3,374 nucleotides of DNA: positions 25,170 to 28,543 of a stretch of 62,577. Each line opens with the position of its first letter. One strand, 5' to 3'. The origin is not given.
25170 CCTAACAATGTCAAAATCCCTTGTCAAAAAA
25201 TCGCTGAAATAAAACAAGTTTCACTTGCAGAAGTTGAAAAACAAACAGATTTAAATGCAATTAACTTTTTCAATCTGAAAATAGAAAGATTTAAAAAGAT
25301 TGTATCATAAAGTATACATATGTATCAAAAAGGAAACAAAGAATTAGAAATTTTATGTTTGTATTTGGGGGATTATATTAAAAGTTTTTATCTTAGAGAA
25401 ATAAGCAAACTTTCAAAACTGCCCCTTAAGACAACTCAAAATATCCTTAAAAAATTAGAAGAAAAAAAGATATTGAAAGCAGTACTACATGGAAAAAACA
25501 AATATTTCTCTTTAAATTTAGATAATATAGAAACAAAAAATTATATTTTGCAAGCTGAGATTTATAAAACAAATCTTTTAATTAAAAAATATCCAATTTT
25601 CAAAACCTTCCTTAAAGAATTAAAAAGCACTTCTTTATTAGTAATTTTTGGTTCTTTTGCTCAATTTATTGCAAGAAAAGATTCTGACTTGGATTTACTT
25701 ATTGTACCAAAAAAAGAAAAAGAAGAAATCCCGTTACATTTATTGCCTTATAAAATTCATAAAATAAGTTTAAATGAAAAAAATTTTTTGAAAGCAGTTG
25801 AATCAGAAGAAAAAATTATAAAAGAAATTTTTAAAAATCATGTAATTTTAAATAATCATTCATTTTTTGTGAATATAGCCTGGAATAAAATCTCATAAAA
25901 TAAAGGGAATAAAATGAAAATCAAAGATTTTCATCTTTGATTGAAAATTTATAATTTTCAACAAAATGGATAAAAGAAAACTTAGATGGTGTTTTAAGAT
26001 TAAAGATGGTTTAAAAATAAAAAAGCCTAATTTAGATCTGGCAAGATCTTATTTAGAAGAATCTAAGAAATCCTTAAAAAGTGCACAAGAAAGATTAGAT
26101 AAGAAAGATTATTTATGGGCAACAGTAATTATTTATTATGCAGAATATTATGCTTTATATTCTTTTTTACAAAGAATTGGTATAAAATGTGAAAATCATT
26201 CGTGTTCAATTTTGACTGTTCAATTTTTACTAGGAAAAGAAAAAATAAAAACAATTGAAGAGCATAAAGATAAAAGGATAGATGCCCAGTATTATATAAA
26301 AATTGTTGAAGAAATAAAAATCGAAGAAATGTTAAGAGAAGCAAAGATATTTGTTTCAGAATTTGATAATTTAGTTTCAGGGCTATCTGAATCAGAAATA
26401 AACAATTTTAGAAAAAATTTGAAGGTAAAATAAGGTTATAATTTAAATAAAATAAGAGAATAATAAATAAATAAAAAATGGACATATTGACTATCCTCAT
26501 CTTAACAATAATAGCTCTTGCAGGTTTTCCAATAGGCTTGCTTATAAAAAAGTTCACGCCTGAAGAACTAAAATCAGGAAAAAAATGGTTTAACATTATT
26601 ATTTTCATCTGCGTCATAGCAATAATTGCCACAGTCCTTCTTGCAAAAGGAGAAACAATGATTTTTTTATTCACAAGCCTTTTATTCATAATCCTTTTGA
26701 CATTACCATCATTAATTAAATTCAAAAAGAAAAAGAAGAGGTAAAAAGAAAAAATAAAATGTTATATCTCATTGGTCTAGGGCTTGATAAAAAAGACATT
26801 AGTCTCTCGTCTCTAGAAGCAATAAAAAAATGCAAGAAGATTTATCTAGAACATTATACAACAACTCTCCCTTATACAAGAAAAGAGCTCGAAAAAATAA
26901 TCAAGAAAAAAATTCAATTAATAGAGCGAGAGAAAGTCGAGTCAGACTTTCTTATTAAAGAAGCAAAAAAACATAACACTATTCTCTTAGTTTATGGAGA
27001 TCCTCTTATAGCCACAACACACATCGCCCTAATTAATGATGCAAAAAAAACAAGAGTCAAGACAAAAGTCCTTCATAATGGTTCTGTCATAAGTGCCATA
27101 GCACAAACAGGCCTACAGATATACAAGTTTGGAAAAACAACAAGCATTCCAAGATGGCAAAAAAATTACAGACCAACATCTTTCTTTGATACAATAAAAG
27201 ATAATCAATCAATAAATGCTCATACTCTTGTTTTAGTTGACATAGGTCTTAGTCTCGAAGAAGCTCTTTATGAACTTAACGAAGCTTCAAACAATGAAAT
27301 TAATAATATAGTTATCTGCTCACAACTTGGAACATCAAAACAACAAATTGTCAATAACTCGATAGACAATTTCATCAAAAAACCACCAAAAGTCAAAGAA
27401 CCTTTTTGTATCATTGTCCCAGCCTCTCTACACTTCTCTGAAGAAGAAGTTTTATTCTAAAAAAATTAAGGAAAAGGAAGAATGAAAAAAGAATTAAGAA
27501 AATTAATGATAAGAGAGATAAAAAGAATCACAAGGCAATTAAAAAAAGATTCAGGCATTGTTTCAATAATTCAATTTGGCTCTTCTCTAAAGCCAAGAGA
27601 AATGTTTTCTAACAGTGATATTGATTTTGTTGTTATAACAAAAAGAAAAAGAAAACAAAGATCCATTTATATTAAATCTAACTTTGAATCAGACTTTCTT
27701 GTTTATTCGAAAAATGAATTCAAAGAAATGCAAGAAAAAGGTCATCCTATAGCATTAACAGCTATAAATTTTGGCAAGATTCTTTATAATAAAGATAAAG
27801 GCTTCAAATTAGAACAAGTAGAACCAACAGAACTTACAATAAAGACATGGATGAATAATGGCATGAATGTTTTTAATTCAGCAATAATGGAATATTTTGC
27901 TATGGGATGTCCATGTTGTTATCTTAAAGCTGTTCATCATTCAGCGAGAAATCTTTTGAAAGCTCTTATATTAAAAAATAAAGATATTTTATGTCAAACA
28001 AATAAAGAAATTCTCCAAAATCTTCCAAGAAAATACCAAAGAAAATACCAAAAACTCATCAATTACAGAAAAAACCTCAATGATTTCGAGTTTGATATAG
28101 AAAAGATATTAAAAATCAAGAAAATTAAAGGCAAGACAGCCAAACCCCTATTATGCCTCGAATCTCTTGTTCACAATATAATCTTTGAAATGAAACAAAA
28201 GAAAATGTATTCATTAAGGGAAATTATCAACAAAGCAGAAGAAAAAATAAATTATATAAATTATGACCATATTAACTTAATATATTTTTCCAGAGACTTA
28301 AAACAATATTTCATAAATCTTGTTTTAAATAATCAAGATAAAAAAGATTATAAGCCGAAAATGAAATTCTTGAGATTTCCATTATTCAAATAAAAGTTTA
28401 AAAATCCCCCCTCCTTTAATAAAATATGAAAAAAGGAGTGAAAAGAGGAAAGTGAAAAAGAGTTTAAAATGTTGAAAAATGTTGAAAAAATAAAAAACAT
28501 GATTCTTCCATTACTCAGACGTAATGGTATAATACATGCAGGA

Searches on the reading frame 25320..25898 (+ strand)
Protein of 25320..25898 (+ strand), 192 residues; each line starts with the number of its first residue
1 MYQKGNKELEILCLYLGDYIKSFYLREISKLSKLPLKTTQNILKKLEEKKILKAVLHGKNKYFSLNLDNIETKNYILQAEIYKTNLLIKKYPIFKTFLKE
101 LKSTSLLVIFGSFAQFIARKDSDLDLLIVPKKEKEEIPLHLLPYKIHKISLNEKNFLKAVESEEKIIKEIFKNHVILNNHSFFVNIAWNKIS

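Call 47: search_protein_families(library=pfam, proteins=[window:25320-25898:+], max_evalue=0.01)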
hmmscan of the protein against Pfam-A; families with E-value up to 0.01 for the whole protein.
window:25320-25898:+ (192 aa): 3 families
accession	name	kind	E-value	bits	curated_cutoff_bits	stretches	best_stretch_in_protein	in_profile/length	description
PF18765.7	Polbeta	-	1.7e-08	35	26.9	1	95-177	4-87/93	Polymerase beta, Nucleotidyltransferase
PF01909.29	NTP_transf_2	-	4.4e-07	30.6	21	1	94-173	4-67/93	Nucleotidyltransferase domain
PF22600.2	MTPAP-like_central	-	0.00019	22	27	1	97-158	32-71/139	Poly(A) RNA polymerase, mitochondrial-like, central palm domain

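Call 52: search_protein_families(library=padloc, proteins=[window:25320-25898:+], max_evalue=0.01)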
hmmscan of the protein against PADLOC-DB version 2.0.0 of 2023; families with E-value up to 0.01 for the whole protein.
window:25320-25898:+ (192 aa): 9 families
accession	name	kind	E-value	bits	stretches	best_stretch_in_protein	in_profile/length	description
PDLC04368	PDC-M05A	-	4.8e-11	40.8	1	10-175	17-185/201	-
PDLC04904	PDC-S09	-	3.8e-05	21.8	1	107-135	28-56/104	-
PDLC04902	PDC-S09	-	0.00014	20.1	1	106-135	23-52/97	-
PDLC04903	PDC-S09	-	0.00023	19.4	1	106-135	28-57/108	-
PDLC04906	PDC-S09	-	0.00038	18.8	1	106-136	26-56/98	-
PDLC04907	PDC-S09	-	0.0026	15.9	1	95-135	18-58/114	-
PDLC02267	AbiEi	-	0.0041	14.6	1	9-83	7-75/252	AbiEi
PDLC04369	PDC-M05A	-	0.0052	14.4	0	95-131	96-130/201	-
PDLC01438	Csa3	-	0.0084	14.2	0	7-97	149-209/305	"CAS-I,CAS-II,CAS-III,CAS-IV,CAS-V,CAS-VI; associated_signaling"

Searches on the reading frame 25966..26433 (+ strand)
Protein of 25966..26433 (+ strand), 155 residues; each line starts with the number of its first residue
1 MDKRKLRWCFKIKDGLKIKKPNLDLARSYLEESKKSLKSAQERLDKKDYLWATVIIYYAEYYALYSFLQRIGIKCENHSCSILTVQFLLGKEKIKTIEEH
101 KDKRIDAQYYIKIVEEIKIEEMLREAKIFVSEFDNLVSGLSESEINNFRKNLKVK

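Call 47: search_protein_families(library=pfam, proteins=[window:25966-26433:+], max_evalue=0.01)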
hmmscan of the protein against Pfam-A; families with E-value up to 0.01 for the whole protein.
window:25966-26433:+ (155 aa): 1 family
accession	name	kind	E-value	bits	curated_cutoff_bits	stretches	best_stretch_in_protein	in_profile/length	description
PF05168.19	HEPN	-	2e-06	28.4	22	1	27-132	2-113/117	HEPN domain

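Call 52: search_protein_families(library=padloc, proteins=[window:25966-26433:+], max_evalue=0.01)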
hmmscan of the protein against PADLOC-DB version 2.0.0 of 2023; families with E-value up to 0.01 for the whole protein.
window:25966-26433:+ (155 aa): 1 family
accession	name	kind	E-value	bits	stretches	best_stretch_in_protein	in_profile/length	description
PDLC03795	RTasSLATT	-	0.0084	13.7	0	33-74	14-55/183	DRT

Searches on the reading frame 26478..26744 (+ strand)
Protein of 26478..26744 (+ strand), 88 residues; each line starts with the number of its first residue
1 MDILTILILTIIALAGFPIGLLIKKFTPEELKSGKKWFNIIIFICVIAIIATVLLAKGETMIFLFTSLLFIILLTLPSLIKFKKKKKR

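Call 47: search_protein_families(library=pfam, proteins=[window:26478-26744:+], max_evalue=0.01)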
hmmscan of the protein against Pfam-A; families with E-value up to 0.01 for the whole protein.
window:26478-26744:+ (88 aa): 2 families
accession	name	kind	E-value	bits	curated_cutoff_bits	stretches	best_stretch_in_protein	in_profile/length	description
PF07695.17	7TMR-DISM_7TM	-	0.0089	16.4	29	1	6-87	73-150/205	7TM diverse intracellular signalling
PF06645.18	SPC12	-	0.0097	16.4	23.6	0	39-85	15-62/71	Microsomal signal peptidase 12 kDa subunit (SPC12)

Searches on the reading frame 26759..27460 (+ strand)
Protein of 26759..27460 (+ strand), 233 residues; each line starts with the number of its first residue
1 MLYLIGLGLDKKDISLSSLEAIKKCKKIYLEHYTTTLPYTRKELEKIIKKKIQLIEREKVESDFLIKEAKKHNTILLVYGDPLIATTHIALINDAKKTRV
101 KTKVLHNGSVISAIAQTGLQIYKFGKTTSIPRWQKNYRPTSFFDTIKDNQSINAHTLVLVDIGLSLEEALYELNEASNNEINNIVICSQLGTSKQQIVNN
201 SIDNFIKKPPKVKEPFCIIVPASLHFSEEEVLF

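Call 9: search_protein_families(library=pfam, proteins=[window:26759-27460:+], max_evalue=0.00001)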
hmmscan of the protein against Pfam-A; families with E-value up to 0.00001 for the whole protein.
window:26759-27460:+ (233 aa): 1 family
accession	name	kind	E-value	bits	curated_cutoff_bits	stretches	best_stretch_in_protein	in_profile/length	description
PF00590.25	TP_methylase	-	1.1e-18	68.4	27.8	1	1-203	1-209/212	Tetrapyrrole (Corrin/Porphyrin) Methylases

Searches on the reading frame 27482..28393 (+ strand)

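Call 47: search_protein_families(library=pfam, proteins=[window:27482-28393:+], max_evalue=0.01)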
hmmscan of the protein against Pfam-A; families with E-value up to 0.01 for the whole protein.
window:27482-28393:+ (303 aa): 4 families
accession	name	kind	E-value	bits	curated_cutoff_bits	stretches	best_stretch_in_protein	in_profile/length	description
PF18765.7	Polbeta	-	1.5e-08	35.1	26.9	1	15-106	2-92/93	Polymerase beta, Nucleotidyltransferase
PF01909.29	NTP_transf_2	-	9.4e-05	23.2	21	1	12-88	3-67/93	Nucleotidyltransferase domain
PF25475.1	DUF7903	-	0.0017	17.8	26.5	1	54-137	67-152/357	Domain of unknown function (DUF7903)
PF22600.2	MTPAP-like_central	-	0.0093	16.5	27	0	3-60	19-72/139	Poly(A) RNA polymerase, mitochondrial-like, central palm domain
